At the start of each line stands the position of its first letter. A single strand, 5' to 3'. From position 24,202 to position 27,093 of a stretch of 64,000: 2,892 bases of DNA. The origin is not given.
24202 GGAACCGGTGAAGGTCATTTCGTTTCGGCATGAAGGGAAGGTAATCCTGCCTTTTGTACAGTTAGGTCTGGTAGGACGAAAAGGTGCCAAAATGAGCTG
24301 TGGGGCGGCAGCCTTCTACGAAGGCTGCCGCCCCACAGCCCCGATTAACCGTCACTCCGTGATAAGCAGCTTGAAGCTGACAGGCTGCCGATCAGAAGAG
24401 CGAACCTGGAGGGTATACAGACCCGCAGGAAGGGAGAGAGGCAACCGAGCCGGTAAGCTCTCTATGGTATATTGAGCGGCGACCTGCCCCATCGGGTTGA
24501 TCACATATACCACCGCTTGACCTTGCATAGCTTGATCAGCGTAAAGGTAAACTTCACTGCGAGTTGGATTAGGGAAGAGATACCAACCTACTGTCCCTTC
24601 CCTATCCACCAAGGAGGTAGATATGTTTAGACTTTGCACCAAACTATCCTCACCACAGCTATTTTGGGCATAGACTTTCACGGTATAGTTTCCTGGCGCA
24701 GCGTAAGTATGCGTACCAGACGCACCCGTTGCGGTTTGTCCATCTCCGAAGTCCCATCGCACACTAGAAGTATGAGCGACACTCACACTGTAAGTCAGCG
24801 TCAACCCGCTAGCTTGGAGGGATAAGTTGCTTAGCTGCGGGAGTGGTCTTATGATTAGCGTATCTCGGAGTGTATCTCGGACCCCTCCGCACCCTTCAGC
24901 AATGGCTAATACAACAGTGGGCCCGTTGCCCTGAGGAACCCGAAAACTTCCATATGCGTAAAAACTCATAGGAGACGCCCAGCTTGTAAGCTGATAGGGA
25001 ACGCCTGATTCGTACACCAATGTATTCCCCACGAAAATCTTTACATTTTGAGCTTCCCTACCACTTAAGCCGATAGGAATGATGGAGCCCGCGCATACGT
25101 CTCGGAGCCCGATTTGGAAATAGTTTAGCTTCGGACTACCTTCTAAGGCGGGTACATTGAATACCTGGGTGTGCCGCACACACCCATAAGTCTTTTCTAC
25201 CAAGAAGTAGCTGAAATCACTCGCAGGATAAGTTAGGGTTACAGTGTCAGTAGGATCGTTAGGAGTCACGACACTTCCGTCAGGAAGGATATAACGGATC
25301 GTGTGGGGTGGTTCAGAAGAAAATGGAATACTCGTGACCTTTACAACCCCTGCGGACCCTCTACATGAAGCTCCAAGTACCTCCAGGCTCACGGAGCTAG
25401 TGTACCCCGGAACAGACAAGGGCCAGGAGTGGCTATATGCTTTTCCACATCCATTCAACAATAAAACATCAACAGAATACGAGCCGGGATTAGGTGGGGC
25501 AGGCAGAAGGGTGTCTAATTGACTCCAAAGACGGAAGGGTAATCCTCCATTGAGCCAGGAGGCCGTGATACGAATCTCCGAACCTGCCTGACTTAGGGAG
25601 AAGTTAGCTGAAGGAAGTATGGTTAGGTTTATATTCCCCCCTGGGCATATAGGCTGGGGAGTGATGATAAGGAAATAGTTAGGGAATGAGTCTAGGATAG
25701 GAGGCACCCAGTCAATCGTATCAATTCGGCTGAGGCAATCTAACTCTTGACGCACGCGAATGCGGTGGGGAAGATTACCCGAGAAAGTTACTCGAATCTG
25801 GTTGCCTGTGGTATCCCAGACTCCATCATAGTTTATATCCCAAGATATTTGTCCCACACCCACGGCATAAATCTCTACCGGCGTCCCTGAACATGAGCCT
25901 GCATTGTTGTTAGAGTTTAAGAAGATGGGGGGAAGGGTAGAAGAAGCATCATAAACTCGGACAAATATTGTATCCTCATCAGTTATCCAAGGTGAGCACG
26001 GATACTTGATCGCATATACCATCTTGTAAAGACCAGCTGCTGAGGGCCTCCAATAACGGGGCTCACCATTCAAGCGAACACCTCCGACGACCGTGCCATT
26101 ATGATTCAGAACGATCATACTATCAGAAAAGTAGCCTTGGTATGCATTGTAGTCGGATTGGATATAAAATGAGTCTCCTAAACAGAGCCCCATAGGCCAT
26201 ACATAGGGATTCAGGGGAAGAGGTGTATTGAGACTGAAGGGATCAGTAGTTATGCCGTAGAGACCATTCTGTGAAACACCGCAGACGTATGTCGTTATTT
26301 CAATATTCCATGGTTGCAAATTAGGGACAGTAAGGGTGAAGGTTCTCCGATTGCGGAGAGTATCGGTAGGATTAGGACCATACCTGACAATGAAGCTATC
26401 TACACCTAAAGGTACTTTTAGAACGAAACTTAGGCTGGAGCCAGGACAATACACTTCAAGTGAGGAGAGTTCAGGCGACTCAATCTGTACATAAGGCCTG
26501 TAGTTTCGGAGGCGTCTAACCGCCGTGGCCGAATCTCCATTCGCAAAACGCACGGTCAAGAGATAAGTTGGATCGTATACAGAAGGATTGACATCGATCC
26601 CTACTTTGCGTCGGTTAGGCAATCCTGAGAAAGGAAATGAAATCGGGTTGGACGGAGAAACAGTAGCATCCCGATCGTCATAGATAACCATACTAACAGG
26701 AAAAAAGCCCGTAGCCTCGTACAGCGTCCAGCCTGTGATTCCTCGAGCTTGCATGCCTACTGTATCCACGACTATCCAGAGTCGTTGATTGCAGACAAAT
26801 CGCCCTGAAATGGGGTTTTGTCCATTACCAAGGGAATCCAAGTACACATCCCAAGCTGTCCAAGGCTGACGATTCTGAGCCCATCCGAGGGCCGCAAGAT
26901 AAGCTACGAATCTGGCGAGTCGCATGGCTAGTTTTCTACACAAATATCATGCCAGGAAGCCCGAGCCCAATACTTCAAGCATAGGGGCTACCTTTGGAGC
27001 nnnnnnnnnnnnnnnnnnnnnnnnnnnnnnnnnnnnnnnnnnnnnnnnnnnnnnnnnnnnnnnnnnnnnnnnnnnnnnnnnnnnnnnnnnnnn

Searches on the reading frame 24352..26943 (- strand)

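Call 72: search_protein_families(library=pfam, proteins=[window:24352-26943:-], max_evalue=0.001)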
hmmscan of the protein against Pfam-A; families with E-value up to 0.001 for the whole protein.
window:24352-26943:- (863 aa): 5 families
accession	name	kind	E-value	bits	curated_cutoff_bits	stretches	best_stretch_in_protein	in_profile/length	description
PF18911.6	PKD_4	-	8.4e-15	55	27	1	724-773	33-82/85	PKD domain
PF00801.26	PKD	-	9.8e-13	48.4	23.5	1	712-767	13-73/80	PKD domain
PF07495.19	Y_Y_Y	-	0.00038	20.7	26.6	0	746-773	33-61/65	Y_Y_Y domain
PF19408.5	PKD_6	-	0.00064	20.5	25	0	715-769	20-78/82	PKD-like domain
PF18962.6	Por_Secre_tail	-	0.00089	19.9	27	0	789-855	1-70/75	Secretion system C-terminal sorting domain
